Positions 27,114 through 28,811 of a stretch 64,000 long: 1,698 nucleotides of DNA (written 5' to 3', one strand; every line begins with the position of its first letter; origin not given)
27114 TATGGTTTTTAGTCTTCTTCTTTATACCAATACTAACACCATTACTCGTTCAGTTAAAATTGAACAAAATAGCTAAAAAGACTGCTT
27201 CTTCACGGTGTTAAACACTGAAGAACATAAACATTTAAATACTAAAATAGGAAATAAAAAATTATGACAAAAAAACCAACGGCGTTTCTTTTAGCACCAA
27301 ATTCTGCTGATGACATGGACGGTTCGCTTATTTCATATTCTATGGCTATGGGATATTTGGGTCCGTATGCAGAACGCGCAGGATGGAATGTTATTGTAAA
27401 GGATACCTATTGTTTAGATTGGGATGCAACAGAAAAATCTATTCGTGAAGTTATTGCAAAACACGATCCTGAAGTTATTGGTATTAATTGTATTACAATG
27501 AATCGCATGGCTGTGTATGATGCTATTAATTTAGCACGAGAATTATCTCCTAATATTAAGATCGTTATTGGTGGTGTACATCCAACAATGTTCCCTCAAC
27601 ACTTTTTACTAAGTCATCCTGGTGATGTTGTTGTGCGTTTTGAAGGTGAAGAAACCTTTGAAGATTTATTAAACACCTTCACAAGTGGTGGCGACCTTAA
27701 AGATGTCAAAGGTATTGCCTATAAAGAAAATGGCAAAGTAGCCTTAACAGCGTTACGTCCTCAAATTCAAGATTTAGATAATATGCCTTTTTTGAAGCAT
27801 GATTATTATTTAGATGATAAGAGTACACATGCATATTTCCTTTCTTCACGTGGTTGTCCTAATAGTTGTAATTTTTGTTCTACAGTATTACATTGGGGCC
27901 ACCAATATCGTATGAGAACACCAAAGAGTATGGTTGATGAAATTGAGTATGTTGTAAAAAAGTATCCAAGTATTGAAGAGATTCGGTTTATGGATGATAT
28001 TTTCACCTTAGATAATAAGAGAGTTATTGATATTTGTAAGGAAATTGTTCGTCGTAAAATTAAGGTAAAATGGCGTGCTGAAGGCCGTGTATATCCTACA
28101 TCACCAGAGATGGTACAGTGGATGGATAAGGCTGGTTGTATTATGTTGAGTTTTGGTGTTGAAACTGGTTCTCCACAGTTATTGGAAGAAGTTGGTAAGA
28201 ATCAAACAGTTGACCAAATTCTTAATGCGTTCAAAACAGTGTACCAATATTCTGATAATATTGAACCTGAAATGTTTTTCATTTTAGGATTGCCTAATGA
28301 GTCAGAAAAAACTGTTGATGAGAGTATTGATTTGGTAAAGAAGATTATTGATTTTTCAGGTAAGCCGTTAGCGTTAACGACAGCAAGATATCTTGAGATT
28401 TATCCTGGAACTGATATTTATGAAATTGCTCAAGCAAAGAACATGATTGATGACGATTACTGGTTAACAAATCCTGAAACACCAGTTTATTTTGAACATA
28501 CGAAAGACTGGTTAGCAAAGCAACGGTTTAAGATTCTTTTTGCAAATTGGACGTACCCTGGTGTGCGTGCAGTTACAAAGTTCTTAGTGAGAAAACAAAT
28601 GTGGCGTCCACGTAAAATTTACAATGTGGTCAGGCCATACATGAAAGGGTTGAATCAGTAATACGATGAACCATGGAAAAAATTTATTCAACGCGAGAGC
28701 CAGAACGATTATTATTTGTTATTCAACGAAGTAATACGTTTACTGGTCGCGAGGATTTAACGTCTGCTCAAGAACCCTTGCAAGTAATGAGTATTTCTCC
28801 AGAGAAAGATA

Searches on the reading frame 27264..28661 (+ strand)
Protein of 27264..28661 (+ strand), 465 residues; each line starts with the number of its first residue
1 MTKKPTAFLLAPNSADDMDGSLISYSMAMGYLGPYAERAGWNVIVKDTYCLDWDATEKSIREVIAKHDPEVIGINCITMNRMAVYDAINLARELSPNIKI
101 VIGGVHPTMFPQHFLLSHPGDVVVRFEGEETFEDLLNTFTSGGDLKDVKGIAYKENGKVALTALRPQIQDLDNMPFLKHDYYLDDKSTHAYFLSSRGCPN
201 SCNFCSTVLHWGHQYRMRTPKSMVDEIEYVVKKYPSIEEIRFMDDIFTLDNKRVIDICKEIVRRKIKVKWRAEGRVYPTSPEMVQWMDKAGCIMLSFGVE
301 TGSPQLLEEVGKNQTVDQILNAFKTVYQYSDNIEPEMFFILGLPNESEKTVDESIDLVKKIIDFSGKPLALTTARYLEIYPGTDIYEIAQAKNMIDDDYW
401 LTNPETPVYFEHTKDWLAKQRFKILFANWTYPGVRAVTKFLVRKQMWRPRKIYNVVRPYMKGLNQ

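Call 39: search_protein_families(library=pfam, proteins=[window:27264-28661:+], max_evalue=0.001)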
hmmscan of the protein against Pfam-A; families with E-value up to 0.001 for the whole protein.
window:27264-28661:+ (465 aa): 2 families
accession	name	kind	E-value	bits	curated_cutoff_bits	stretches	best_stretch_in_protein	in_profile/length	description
PF04055.27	Radical_SAM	-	2e-20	74.1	29.5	1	194-358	3-166/166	Radical SAM superfamily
PF02310.24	B12-binding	-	8.5e-20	71.2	32.1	1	27-135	15-120/121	B12 binding domain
